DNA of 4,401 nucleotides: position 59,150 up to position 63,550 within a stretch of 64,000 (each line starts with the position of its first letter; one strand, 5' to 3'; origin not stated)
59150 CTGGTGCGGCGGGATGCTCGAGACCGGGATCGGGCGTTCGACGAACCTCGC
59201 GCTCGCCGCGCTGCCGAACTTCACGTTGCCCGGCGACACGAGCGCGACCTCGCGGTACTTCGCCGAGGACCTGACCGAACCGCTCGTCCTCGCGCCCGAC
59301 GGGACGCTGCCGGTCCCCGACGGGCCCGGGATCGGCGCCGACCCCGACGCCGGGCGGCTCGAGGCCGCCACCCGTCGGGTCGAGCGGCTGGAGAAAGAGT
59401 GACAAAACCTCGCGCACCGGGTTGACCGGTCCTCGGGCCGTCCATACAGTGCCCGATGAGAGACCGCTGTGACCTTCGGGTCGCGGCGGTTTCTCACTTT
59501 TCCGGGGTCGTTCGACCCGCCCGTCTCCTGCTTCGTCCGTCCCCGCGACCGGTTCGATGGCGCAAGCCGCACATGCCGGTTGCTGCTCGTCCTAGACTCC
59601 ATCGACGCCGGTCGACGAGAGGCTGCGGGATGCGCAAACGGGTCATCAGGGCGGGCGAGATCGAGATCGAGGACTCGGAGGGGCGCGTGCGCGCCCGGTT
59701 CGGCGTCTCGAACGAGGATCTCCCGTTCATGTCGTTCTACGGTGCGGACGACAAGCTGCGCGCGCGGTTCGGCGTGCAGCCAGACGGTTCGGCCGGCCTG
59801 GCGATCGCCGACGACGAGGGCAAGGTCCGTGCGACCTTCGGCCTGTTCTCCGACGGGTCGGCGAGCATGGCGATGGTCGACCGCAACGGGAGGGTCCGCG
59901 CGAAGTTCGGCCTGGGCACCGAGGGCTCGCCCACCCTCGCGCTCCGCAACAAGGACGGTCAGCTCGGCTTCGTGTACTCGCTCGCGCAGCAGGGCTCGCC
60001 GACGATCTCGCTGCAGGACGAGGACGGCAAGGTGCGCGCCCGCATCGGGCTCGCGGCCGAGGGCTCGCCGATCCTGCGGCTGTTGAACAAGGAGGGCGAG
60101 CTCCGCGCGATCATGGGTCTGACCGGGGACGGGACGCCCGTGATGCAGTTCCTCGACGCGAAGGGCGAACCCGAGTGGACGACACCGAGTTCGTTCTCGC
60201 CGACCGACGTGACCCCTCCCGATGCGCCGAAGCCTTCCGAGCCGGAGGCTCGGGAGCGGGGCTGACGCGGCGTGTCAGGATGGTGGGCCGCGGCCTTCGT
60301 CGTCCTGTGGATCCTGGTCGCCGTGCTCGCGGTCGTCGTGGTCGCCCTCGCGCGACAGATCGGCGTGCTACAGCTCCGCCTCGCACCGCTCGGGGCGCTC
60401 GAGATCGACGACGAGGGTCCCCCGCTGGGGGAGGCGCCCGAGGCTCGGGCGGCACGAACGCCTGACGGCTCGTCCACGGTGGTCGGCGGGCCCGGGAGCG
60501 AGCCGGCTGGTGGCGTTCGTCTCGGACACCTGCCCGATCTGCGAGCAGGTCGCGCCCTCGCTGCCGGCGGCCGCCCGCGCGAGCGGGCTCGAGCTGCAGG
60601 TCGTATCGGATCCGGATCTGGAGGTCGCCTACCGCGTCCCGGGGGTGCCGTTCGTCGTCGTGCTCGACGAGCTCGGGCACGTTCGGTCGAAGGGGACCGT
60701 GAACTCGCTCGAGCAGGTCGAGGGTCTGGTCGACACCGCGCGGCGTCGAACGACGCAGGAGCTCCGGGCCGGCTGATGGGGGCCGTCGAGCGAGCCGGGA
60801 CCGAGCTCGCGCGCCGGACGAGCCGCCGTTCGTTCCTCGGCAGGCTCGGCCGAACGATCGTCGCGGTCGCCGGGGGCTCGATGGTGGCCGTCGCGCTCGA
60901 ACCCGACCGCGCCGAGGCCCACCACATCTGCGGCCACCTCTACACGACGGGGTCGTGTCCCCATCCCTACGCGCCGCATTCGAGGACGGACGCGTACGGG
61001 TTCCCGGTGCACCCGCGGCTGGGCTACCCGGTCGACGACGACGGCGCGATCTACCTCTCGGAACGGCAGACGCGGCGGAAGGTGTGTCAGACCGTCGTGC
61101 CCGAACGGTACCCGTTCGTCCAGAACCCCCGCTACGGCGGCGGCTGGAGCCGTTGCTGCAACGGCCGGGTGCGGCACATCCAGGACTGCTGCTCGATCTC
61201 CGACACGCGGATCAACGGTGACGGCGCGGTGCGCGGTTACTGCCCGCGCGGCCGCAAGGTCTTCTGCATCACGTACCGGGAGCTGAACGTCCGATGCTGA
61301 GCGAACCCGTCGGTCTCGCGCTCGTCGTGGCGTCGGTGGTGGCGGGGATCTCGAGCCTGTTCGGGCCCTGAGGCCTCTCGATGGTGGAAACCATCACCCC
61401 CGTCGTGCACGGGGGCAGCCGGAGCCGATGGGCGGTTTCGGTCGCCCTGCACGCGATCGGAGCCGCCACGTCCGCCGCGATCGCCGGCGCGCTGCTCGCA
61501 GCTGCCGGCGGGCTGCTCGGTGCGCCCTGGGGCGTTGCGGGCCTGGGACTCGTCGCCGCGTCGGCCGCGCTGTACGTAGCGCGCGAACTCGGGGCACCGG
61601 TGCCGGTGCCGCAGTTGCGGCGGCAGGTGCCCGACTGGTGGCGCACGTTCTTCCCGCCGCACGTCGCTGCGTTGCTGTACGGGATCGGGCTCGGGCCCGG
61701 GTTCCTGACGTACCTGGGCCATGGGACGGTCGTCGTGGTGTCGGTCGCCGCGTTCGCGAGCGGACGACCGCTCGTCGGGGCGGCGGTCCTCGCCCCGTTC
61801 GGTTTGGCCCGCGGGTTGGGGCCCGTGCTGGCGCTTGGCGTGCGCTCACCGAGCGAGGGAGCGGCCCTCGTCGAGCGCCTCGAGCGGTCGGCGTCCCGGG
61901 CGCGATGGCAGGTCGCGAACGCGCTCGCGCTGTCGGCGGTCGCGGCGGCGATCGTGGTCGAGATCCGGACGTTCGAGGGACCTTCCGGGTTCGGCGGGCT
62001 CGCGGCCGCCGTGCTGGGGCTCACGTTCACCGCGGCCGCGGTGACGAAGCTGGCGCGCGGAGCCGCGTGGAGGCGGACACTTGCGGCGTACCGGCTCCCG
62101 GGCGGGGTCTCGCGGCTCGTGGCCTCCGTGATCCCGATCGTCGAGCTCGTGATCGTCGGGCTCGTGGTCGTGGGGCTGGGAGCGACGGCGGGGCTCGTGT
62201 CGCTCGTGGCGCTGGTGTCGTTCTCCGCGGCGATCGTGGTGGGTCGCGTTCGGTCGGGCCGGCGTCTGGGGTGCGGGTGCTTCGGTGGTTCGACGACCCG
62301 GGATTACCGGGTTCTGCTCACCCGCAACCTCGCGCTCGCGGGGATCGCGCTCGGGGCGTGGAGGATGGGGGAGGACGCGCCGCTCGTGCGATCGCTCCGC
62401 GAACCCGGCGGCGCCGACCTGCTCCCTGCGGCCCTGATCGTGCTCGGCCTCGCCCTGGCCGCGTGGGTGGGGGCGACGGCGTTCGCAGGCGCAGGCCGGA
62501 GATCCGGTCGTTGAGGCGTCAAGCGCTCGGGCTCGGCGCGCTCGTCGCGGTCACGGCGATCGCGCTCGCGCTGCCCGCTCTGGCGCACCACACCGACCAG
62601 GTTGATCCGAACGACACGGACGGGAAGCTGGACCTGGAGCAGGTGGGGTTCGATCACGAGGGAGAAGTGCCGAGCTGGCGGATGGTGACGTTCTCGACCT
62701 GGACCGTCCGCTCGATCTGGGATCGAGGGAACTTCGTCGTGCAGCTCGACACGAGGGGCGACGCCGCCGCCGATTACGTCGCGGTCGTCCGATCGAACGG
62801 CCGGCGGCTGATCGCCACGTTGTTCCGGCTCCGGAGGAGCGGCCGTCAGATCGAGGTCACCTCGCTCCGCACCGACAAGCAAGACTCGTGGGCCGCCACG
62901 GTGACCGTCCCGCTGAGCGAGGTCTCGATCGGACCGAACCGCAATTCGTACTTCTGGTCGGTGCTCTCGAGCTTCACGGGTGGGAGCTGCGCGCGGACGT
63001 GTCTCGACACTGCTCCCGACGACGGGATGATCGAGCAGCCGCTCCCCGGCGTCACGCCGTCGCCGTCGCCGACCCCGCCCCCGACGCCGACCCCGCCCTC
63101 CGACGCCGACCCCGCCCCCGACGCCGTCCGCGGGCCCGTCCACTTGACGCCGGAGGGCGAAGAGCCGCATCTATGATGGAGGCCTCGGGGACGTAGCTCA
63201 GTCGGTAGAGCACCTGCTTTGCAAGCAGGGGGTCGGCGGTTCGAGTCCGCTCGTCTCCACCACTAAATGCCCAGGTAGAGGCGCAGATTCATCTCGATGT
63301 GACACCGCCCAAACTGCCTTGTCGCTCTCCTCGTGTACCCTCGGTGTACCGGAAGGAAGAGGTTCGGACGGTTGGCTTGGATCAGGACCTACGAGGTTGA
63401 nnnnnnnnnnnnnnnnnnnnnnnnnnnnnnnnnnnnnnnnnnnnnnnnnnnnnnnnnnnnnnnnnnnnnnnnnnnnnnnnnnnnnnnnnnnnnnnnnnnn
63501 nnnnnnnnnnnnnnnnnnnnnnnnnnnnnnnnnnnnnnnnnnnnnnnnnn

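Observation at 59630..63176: Orphan MauD / MauA-like / MauE operon without heavy chain, MauG or amicyanin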

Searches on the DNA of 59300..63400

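Call 66: search_rna_families(source=window, start=59300, end=63400, threshold=evalue, max_evalue=1)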
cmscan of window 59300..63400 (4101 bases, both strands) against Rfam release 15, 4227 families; matches with E-value up to 1: 3.
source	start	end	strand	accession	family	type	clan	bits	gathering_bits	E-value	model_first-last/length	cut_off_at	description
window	63187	63259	+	RF00005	tRNA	Gene; tRNA;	CL00001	72.8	29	3.4e-15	1-71/71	no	tRNA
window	63228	63261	-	RF02194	HPnc0260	Gene; antisense;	-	36.1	59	0.22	119-152/156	no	Bacterial antisense RNA HPnc0260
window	61471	61518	+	RF01722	Pyrobac-1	Gene; sRNA;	-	22.2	40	0.9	1-60/60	no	Pyrobac-1 RNA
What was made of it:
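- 59457..59504 (+): 18-bp GC-rich hairpin with a UUCG loop followed by ACUUUU. It is either the terminator of the upstream menC-like gene or a 5'-leader element of the operon. No Rfam family matches it (call 66).
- On Bacterial selenoprotein: No Rfam SECIS family matches (call 66).
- Closest known: Prokaryotic Sec/Cys thiol-oxidoreductase selenoproteins. Different: No Rfam SECIS model matches (call 66).
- Tried and rejected: None found in Rfam (call 66).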
